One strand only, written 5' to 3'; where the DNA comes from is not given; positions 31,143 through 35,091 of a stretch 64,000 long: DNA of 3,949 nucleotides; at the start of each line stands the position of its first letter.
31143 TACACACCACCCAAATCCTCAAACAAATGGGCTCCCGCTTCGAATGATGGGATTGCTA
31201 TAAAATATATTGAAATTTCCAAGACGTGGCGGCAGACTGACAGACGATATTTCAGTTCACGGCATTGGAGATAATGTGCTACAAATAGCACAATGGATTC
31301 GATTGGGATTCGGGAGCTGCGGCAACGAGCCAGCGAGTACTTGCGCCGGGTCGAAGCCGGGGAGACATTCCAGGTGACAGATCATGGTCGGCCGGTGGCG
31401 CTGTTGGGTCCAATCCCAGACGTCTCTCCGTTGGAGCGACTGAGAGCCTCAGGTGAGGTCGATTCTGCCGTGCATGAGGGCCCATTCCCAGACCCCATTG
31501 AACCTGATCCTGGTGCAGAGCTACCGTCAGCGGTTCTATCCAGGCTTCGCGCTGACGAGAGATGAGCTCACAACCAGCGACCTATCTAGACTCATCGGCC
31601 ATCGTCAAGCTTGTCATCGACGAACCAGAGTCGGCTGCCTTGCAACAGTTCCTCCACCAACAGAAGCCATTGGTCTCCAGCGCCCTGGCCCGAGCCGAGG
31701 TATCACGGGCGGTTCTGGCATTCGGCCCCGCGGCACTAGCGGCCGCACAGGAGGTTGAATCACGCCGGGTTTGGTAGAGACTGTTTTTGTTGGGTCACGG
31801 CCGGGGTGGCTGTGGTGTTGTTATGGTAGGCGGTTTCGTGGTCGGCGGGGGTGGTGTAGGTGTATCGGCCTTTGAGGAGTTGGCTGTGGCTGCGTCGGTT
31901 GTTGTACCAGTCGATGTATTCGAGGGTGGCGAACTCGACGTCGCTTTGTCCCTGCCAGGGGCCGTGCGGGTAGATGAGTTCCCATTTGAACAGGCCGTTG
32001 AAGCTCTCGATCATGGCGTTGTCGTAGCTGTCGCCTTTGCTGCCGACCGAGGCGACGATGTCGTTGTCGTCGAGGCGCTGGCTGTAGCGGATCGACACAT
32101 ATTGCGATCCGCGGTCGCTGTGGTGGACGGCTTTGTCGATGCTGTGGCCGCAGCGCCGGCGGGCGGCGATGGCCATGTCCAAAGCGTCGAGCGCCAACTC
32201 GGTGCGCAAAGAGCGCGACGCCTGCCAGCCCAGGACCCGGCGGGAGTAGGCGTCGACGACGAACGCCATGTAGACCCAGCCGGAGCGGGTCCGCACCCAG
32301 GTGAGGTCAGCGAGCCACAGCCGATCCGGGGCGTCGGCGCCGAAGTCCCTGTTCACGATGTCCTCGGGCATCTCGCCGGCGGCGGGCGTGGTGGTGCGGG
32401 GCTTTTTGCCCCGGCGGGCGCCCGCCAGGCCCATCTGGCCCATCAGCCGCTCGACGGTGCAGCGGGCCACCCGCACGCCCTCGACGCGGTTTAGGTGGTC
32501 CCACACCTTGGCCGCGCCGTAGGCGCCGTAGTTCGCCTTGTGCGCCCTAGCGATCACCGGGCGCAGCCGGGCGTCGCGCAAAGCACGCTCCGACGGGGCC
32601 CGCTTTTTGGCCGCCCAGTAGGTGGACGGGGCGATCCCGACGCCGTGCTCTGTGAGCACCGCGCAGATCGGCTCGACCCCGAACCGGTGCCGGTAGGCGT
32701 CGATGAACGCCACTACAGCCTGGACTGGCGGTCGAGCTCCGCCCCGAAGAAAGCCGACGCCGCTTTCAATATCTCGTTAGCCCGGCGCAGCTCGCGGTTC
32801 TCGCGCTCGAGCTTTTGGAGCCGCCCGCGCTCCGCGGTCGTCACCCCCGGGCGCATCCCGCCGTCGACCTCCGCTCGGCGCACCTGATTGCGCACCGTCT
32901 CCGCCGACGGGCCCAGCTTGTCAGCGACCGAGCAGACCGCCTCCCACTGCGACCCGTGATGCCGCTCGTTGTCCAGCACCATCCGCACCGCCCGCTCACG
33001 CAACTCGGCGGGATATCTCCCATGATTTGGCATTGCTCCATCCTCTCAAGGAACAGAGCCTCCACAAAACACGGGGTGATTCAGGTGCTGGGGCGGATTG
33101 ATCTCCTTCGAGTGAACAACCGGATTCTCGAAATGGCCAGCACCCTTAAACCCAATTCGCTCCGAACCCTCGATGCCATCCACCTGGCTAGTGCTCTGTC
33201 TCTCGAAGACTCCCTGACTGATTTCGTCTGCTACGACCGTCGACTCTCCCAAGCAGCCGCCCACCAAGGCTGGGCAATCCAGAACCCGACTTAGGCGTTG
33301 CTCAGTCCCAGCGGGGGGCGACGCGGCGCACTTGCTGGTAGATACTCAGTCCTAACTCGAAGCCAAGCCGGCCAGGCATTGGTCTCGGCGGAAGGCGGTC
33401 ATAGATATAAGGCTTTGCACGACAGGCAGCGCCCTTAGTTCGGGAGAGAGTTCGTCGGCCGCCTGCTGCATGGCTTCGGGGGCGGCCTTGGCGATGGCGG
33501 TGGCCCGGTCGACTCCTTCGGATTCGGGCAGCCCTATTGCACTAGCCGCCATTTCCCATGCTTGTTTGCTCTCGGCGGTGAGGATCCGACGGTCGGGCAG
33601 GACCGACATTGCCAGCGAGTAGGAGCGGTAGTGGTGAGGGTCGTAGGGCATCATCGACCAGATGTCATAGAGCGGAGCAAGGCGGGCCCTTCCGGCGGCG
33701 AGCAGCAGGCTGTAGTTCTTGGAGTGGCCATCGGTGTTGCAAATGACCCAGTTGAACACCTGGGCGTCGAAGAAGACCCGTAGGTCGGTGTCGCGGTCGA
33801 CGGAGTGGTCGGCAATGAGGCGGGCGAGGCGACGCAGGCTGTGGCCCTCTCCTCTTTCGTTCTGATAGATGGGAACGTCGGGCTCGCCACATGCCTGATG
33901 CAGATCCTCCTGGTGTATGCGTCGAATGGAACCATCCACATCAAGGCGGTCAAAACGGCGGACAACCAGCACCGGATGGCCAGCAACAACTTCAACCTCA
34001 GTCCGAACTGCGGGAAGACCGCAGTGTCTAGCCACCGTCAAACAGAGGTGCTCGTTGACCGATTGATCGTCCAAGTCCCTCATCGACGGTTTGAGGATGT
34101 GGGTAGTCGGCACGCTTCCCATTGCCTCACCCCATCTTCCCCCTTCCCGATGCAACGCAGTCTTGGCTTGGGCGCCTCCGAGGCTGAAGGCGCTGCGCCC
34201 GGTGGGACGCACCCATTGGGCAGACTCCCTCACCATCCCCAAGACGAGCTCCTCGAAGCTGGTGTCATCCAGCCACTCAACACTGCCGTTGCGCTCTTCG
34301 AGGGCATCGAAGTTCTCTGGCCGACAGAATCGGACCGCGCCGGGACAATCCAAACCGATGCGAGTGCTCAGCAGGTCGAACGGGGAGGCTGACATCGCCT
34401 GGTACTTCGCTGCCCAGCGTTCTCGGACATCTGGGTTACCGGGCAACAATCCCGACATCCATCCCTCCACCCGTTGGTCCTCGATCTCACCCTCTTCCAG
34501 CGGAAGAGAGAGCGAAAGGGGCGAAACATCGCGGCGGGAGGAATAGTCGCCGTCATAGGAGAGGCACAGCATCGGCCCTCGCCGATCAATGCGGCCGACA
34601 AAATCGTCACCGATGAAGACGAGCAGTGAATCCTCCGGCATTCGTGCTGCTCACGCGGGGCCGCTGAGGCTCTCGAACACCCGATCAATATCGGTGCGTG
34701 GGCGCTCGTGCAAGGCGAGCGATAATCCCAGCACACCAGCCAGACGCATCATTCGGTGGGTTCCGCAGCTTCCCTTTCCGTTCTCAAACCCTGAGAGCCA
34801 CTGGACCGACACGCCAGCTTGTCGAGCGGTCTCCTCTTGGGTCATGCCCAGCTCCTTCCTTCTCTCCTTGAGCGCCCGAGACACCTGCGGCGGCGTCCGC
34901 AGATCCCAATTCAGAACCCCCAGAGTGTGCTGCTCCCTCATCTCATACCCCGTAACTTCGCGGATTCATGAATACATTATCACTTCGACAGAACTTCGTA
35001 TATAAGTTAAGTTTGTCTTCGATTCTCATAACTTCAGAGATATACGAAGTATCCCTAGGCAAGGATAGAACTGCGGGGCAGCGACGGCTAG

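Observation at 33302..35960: An identical 16-bp direct repeat occurs three times and brackets a hipBA cassette and a membrane-protein cassette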

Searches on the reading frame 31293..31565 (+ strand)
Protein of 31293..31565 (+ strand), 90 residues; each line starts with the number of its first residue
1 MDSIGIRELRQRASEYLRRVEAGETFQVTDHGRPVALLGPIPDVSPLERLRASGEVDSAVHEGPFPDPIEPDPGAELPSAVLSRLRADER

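Call 7: search_protein_families(library=pfam, proteins=[window:31293-31565:+], max_evalue=0.01)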
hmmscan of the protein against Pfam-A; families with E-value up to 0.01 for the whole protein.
window:31293-31565:+ (90 aa): 1 family
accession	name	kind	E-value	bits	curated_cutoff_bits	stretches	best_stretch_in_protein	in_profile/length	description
PF02604.26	PhdYeFM_antitox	-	7.8e-10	38.8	29.8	1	1-43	1-44/74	Antitoxin Phd_YefM, type II toxin-antitoxin system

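Call 53: search_protein_families(library=ncbifam, proteins=[window:31293-31565:+], max_evalue=0.001)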
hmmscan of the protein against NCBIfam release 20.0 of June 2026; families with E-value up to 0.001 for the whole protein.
window:31293-31565:+ (90 aa): 1 family
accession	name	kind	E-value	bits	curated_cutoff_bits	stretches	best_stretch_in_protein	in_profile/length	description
TIGR01552.1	phd_fam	subfamily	2.6e-08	33.1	20.8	1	3-43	1-41/53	type II toxin-antitoxin system prevent-host-death family antitoxin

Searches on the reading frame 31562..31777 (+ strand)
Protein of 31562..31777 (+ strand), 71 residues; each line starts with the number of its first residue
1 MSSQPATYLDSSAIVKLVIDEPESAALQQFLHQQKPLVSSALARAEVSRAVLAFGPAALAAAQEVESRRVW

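Call 7: search_protein_families(library=pfam, proteins=[window:31562-31777:+], max_evalue=0.01)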
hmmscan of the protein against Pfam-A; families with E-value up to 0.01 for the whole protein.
window:31562-31777:+ (71 aa): 1 family
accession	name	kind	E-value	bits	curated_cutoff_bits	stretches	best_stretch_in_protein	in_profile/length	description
PF01850.27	PIN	-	3.1e-05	25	23.6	1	8-61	2-54/120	PIN domain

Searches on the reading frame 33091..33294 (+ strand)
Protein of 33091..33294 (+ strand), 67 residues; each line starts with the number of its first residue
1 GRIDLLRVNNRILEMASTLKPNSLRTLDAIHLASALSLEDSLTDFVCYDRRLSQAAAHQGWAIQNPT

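Call 7: search_protein_families(library=pfam, proteins=[window:33091-33294:+], max_evalue=0.01)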
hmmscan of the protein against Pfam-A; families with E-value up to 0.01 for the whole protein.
window:33091-33294:+ (67 aa): 1 family
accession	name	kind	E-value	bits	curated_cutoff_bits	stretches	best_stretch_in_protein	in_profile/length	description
PF01850.27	PIN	-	0.0044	18.1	23.6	1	2-56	66-118/120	PIN domain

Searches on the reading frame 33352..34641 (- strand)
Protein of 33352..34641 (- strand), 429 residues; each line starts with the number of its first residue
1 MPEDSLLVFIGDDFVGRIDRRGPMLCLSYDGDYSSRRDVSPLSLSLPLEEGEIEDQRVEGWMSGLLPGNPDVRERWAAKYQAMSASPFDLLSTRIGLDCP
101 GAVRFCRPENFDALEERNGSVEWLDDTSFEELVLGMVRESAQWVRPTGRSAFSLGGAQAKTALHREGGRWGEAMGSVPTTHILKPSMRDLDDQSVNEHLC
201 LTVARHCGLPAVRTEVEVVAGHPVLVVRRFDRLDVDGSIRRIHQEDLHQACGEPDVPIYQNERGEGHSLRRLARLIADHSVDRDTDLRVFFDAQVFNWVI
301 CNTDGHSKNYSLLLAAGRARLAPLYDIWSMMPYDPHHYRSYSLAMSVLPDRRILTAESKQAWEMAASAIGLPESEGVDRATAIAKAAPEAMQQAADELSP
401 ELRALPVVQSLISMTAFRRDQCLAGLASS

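Call 7: search_protein_families(library=pfam, proteins=[window:33352-34641:-], max_evalue=0.01)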
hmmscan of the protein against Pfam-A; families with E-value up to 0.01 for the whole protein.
window:33352-34641:- (429 aa): 2 families
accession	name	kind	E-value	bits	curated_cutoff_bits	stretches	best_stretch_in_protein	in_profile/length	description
PF07804.18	HipA_C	-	3.6e-48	164.5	30.5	1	152-390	1-212/213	HipA-like C-terminal domain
PF13657.11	Couple_hipA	-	2.5e-17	63.6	22.5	1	6-105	1-98/99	HipA N-terminal domain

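Call 34: find_related_loci(query=window:33352-34641:-, collection=metagenome_contigs, flank=5000)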
Query window:33352-34641:- (429 aa) in metagenome_contigs; peptide patterns used: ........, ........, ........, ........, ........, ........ (x = any residue, [..] = any of these).
134 stretches matched a pattern; 1 encode a relative of the query (tblastn E <= 1e-3); 1 distinct loci.
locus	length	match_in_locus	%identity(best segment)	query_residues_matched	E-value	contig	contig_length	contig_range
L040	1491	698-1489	95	1-264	0e+0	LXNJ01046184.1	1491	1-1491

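Call 35: find_homologous_proteins(query=window:33352-34641:-, max_evalue=1e-30)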
Query window:33352-34641:- (429 aa): 6038 proteins with E <= 1e-30 among 8000 candidates; the best 120 are listed.
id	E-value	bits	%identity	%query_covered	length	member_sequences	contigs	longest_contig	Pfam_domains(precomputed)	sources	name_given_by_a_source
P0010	1.4e-276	935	96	100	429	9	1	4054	PF07804.19,PF13657.12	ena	-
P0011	1.6e-251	852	88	100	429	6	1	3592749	PF07804.19,PF13657.12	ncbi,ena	-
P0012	1.7e-245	832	84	100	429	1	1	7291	PF07804.19,PF13657.12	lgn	-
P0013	9.4e-243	823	83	100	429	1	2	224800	PF07804.19,PF13657.12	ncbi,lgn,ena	-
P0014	6.2e-241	817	88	95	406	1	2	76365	PF07804.19,PF13657.12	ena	-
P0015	3.7e-240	815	82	100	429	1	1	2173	PF07804.19,PF13657.12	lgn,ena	-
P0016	2.0e-235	799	81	100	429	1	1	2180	PF07804.19,PF13657.12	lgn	-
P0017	6.8e-234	794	79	100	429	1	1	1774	PF07804.19,PF13657.12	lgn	-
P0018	7.3e-230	781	83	95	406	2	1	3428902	PF07804.19,PF13657.12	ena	-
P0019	5.4e-222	755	76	100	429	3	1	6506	PF07804.19,PF13657.12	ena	-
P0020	1.1e-208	711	84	86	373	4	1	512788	PF07804.19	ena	-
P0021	3.9e-175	601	61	99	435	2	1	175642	PF07804.19,PF13657.12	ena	-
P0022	4.5e-174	597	62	98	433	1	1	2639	PF07804.19,PF13657.12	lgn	-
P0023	4.2e-173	594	60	98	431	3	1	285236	PF07804.19,PF13657.12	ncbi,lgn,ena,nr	ncbi:MAG: HipA domain-containing protein [Acidimicrobiaceae bacterium]|nr:HipA domain-containing pro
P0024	1.2e-171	589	60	98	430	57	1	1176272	PF07804.19,PF13657.12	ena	-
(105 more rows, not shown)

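Call 36: find_encoding_contigs(protein=P0013, flank=7000, max_places=2)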
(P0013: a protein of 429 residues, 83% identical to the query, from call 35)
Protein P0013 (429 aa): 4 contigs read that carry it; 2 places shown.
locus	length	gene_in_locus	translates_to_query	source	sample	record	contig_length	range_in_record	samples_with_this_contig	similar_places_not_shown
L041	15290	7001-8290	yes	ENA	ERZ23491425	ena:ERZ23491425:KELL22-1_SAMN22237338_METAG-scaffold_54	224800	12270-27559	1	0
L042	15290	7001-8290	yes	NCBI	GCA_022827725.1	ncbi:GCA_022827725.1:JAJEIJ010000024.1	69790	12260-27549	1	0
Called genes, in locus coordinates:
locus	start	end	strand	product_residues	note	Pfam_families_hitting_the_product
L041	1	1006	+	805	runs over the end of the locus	PF02515:CoA_transf_3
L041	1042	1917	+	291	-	-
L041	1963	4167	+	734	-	PF04879:Molybdop_Fe4S4 (weak), PF00384:Molybdopterin, PF01568:Molydop_binding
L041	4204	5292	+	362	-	PF01636:APH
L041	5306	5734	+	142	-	PF07858:LEH, PF07366:SnoaL (faint), PF14534:DUF4440 (weak), PF12680:SnoaL_2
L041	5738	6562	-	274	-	-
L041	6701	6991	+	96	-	PF13560:HTH_31, PF01381:HTH_3, PF12844:HTH_19 (weak)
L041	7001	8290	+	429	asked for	PF13657:Couple_hipA, PF07804:HipA_C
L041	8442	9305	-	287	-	-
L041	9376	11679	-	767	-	PF00884:Sulfatase, PF01663:Phosphodiest (faint), PF16347:SGSH_C (weak)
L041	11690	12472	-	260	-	PF00903:Glyoxalase, PF22677:Ble-like_N (faint), PF00903:Glyoxalase, PF18029:Glyoxalase_6 (weak)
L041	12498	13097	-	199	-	-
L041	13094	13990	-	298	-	PF04909:Amidohydro_2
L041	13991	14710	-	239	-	PF00596:Aldolase_II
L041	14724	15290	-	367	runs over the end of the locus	PF04909:Amidohydro_2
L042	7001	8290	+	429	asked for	PF13657:Couple_hipA, PF07804:HipA_C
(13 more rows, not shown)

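Call 37: find_encoding_contigs(protein=P0018, flank=7000, max_places=2)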
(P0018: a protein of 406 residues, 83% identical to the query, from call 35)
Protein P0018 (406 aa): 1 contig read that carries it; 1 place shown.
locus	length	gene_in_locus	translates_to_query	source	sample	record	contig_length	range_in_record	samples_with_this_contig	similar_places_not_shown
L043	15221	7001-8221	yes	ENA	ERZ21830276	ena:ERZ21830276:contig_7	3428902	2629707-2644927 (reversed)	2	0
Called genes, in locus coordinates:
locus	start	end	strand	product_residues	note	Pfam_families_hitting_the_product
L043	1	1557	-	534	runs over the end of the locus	PF04326:SLFN_AlbA_2, PF13749:HATPase_c_4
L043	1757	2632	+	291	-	-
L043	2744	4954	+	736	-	PF04879:Molybdop_Fe4S4 (weak), PF00384:Molybdopterin, PF01568:Molydop_binding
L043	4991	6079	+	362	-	PF01636:APH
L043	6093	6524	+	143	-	PF07858:LEH, PF07366:SnoaL (weak), PF14534:DUF4440 (weak), PF12680:SnoaL_2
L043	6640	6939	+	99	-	PF13560:HTH_31, PF01381:HTH_3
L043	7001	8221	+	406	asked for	PF13657:Couple_hipA, PF07804:HipA_C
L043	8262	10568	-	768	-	PF00884:Sulfatase, PF01663:Phosphodiest (faint)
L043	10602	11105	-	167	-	-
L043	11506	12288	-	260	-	PF00903:Glyoxalase, PF22677:Ble-like_N (faint), PF00903:Glyoxalase, PF18029:Glyoxalase_6 (weak)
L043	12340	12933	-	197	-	-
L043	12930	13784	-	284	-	PF04909:Amidohydro_2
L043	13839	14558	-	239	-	PF00596:Aldolase_II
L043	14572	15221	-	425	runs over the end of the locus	PF04909:Amidohydro_2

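Call 38: find_encoding_contigs(protein=P0020, flank=7000, max_places=2)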
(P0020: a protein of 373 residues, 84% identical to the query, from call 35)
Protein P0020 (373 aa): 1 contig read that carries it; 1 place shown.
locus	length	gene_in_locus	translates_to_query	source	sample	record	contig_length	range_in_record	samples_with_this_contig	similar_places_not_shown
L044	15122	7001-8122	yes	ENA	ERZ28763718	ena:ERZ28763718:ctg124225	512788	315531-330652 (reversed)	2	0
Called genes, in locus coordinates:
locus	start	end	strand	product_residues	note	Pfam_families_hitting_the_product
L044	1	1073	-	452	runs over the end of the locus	PF02661:Fic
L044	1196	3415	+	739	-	PF04879:Molybdop_Fe4S4 (faint), PF00384:Molybdopterin, PF01568:Molydop_binding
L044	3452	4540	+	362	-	PF01636:APH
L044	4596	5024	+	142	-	PF07858:LEH, PF07366:SnoaL (weak), PF12680:SnoaL_2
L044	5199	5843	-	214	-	-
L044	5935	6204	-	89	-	-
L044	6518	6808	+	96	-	PF13560:HTH_31, PF01381:HTH_3, PF12844:HTH_19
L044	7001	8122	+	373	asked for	PF07804:HipA_C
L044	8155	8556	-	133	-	PF01850:PIN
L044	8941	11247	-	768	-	PF00884:Sulfatase, PF01663:Phosphodiest (faint), PF16347:SGSH_C (faint)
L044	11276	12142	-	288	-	PF04909:Amidohydro_2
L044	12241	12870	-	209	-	-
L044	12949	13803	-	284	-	PF04909:Amidohydro_2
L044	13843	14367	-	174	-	PF00596:Aldolase_II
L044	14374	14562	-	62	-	PF00596:Aldolase_II (weak)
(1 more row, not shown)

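Call 39: find_encoding_contigs(protein=P0014, flank=7000, max_places=2)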
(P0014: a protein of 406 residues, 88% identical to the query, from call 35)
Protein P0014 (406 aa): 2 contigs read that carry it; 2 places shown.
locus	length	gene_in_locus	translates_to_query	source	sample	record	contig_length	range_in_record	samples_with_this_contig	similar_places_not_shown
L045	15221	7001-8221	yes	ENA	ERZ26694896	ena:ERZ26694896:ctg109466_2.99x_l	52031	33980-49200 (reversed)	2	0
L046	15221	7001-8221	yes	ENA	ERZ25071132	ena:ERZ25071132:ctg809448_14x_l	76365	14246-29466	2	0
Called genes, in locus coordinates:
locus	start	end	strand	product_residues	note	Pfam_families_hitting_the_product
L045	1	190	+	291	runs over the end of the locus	-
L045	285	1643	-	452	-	PF02661:Fic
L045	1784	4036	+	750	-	PF04879:Molybdop_Fe4S4 (faint), PF00384:Molybdopterin, PF01568:Molydop_binding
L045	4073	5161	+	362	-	PF01636:APH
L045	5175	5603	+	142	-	PF07858:LEH, PF07366:SnoaL (weak), PF14534:DUF4440 (weak), PF12680:SnoaL_2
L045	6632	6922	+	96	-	PF13560:HTH_31, PF01381:HTH_3, PF12844:HTH_19 (weak)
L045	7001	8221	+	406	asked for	PF13657:Couple_hipA, PF07804:HipA_C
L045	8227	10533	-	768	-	PF00884:Sulfatase, PF01663:Phosphodiest (faint)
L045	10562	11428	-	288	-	PF04909:Amidohydro_2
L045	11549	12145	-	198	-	-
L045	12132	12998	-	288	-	PF04909:Amidohydro_2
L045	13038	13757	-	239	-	PF00596:Aldolase_II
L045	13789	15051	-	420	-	PF04909:Amidohydro_2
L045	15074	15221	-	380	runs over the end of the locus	PF04909:Amidohydro_2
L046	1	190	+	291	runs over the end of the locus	-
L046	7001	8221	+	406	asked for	PF13657:Couple_hipA, PF07804:HipA_C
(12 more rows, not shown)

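Call 53: search_protein_families(library=ncbifam, proteins=[window:33352-34641:-], max_evalue=0.001)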
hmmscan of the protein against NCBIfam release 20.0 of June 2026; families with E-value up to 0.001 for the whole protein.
window:33352-34641:- (429 aa): 2 families
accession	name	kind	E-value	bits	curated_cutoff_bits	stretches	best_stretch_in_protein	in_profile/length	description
TIGR03071.1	couple_hipA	domain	5.5e-17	61.7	27.8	1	8-105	4-100/101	HipA N-terminal domain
NF007297.0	PRK09775.1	equivalog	1.5e-11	43.7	401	1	194-367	246-405/446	type II toxin-antitoxin system HipA family toxin YjjJ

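Call 67: search_protein_families(library=padloc, proteins=[window:33352-34641:-], max_evalue=0.001)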
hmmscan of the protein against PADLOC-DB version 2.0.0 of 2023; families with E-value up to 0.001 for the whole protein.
window:33352-34641:- (429 aa): 4 families
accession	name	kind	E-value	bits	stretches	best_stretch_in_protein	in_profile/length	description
PDLC04342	PDC-M03A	-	5.2e-07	27.5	1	193-329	53-192/299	-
PDLC04340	PDC-M03A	-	5.9e-07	27.3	1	268-334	113-174/280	-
PDLC04339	PDC-M03A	-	5.3e-06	24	1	263-327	115-174/293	-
PDLC04345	PDC-M03A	-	0.00094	16.5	0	196-331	53-193/302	-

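Call 72: find_related_loci(query=window:33352-34641:-, collection=viral_contigs, flank=5000)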
Query window:33352-34641:- (429 aa) in viral_contigs; peptide patterns used: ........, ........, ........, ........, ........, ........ (x = any residue, [..] = any of these).
5 stretches matched a pattern, but none encodes a relative of the query by tblastn (E <= 1e-3).

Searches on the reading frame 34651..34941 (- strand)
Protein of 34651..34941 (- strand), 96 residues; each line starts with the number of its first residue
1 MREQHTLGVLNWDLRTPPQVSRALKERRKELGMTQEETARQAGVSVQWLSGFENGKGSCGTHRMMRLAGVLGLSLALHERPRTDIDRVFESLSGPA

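Call 7: search_protein_families(library=pfam, proteins=[window:34651-34941:-], max_evalue=0.01)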
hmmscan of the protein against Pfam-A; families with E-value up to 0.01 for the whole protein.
window:34651-34941:- (96 aa): 4 families
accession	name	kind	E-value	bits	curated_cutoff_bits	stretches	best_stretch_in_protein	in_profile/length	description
PF01381.28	HTH_3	-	3.7e-12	46.5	23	1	24-76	1-53/55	Helix-turn-helix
PF13560.12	HTH_31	-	6.8e-11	42.8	27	1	21-79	3-62/64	Helix-turn-helix domain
PF12844.13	HTH_19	-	1.1e-05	25.6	30.2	1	23-74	3-54/64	Helix-turn-helix domain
PF13443.12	HTH_26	-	0.005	17.5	22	1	24-75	2-54/63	Cro/C1-type HTH DNA-binding domain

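Call 53: search_protein_families(library=ncbifam, proteins=[window:34651-34941:-], max_evalue=0.001)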
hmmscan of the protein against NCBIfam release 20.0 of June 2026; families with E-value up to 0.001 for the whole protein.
window:34651-34941:- (96 aa): 7 families
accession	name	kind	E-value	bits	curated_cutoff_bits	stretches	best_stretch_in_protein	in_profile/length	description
TIGR03070.1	couple_hipB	subfamily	3.7e-13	49.2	71.65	1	19-75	2-58/58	type II toxin-antitoxin system Y4mF family antitoxin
NF041951.1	phage_RstR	subfamily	5.2e-07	29.9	80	1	20-75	3-58/108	RstR family transcriptional repressor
NF006015.0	PRK08154.1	subfamily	1.8e-06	27.3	204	1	20-76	31-87/314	anaerobic benzoate catabolism transcriptional regulator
NF007257.0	PRK09706.1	subfamily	1.9e-05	24.5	101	1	21-73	7-59/135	transcriptional repressor DicA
NF007271.0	PRK09726.1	equivalog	3.3e-05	23.8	79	1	16-77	9-70/88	type II toxin-antitoxin system antitoxin HipB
NF010465.0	PRK13890.1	equivalog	0.00012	22.1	96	1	29-87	15-72/121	conjugal transfer protein TrbA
TIGR03830.1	CxxCG_CxxCG_HTH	subfamily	0.00073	19.3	61.8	1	22-58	68-106/127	type II TA system antitoxin MqsA family protein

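Call 67: search_protein_families(library=padloc, proteins=[window:34651-34941:-], max_evalue=0.001)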
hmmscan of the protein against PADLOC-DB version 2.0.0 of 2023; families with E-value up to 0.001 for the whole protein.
window:34651-34941:- (96 aa): 7 families
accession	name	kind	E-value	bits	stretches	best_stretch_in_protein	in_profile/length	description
PDLC02926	HTH_VI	-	2.8e-07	28.7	1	20-74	2-56/92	-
PDLC03952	RmrA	-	2e-06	24.9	1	22-77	25-80/395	-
PDLC03949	RmrA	-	1.2e-05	22.4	1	24-81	7-64/363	-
PDLC03947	RmrA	-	0.00013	18.9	1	21-81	13-73/383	-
PDLC03954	RmrA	-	0.00015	18.8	1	21-74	12-65/380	-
PDLC03953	RmrA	-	0.0002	18.7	1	23-76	9-62/373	-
PDLC03944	RmrA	-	0.00078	16.6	1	23-72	10-59/384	-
